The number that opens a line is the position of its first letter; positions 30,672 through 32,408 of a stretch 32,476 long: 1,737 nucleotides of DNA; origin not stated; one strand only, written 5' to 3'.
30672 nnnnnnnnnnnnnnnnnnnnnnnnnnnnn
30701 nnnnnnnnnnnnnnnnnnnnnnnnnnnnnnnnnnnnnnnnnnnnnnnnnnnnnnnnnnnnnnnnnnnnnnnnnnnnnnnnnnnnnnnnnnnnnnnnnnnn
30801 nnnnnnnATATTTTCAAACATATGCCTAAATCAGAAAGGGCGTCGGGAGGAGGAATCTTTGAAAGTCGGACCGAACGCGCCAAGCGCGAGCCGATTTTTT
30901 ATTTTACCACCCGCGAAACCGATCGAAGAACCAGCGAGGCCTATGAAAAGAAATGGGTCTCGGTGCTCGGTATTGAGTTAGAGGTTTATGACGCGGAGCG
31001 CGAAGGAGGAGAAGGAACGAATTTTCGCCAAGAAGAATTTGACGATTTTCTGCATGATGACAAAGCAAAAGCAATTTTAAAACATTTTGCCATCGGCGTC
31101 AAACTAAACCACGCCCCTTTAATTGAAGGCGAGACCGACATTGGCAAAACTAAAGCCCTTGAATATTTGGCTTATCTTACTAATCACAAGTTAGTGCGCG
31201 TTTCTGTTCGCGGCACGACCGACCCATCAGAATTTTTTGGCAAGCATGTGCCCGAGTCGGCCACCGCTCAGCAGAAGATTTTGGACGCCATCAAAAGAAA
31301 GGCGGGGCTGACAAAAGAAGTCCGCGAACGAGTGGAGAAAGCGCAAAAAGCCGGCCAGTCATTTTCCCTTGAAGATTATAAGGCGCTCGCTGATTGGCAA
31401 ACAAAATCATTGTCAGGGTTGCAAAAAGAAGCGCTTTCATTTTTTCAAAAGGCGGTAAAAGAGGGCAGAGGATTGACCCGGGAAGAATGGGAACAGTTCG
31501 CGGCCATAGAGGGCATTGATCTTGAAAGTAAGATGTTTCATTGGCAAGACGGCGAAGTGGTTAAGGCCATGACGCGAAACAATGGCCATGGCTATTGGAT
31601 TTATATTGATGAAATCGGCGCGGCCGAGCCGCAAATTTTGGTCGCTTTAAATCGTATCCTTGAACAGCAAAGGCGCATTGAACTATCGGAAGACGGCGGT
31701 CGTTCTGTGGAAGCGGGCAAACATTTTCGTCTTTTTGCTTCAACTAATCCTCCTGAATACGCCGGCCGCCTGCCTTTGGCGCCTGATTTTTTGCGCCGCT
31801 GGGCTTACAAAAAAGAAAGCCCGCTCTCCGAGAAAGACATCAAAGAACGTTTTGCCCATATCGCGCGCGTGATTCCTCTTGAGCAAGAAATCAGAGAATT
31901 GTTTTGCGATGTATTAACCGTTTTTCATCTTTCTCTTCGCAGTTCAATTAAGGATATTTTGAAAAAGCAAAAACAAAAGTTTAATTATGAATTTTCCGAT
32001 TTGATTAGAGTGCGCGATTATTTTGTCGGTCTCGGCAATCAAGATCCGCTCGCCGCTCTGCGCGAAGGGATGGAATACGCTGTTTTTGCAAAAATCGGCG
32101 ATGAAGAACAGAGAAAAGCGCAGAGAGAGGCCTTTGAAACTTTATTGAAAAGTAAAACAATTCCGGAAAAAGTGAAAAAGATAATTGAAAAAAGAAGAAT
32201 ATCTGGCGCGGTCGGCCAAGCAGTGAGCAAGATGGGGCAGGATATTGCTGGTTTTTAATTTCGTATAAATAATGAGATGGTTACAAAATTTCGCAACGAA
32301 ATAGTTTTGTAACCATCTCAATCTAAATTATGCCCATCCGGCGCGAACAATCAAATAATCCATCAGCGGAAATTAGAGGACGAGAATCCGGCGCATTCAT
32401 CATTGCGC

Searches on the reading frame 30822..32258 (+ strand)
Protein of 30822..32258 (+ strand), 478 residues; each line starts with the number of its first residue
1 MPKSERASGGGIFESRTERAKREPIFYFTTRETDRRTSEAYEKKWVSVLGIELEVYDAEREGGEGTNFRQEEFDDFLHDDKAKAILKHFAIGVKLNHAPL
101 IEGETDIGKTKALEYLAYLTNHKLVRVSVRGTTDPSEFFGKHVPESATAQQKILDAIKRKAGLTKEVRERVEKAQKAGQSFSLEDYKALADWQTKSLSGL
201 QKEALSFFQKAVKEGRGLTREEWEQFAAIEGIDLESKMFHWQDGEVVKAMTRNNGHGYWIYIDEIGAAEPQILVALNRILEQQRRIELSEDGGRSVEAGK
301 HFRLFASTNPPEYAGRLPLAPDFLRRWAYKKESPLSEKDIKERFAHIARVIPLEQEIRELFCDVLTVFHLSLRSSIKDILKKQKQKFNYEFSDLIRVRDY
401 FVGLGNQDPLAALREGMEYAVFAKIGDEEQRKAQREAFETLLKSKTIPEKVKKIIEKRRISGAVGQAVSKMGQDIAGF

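Call 70: search_protein_families(library=pfam, proteins=[window:30822-32258:+], max_evalue=0.0001)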
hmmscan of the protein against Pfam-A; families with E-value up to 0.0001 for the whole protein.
window:30822-32258:+ (478 aa): 1 family
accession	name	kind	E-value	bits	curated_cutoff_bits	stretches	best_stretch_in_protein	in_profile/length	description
PF07728.20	AAA_5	-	6.7e-14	52.5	22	1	231-326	45-138/139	AAA domain (dynein-related subfamily)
